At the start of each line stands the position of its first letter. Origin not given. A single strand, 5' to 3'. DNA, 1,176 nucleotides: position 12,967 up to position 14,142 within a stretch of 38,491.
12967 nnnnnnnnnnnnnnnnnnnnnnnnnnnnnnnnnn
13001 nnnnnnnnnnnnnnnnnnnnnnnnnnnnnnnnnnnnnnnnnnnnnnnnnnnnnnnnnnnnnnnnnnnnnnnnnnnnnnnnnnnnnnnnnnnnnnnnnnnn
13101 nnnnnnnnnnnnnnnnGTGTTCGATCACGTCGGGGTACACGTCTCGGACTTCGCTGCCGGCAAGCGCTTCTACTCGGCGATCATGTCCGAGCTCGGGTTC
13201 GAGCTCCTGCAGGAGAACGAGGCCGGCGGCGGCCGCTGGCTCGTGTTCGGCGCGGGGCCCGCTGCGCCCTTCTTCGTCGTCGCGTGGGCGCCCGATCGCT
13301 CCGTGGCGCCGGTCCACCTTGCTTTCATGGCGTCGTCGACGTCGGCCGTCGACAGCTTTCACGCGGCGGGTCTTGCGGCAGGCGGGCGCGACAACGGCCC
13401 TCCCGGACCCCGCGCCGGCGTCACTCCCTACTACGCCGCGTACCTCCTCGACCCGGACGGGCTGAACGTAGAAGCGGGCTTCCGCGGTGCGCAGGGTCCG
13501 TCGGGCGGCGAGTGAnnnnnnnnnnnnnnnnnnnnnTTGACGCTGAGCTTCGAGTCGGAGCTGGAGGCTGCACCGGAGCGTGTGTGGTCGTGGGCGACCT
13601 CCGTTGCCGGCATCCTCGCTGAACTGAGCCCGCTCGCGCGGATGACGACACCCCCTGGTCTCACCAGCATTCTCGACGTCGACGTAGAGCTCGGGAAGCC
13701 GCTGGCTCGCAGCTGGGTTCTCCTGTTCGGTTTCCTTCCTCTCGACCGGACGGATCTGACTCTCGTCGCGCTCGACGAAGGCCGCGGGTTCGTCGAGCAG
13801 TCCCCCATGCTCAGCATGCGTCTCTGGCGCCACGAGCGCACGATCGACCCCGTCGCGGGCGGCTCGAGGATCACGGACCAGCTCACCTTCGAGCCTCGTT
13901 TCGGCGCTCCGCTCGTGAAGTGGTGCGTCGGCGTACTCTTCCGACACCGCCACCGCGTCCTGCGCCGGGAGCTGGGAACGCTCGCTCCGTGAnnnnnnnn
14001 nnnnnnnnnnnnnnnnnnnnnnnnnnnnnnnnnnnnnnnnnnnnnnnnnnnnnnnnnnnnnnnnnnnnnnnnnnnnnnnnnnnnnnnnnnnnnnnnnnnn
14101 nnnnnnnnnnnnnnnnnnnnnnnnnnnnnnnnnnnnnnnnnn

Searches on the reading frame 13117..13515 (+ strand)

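Call 42: search_protein_families(library=pfam, proteins=[window:13117-13515:+], max_evalue=0.001)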
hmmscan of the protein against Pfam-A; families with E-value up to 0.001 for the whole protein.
window:13117-13515:+ (132 aa): 1 family
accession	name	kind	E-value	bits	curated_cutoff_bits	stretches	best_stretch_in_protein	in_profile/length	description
PF00903.31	Glyoxalase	-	1.2e-09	39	20.6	1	2-119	2-120/121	Glyoxalase/Bleomycin resistance protein/Dioxygenase superfamily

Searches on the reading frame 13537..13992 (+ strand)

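Call 42: search_protein_families(library=pfam, proteins=[window:13537-13992:+], max_evalue=0.001)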
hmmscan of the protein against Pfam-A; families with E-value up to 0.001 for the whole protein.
window:13537-13992:+ (151 aa): 1 family
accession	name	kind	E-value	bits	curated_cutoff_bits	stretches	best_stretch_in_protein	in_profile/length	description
PF10604.15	Polyketide_cyc2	-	0.00033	21.4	27.4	1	7-137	8-124/142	Polyketide cyclase / dehydrase and lipid transport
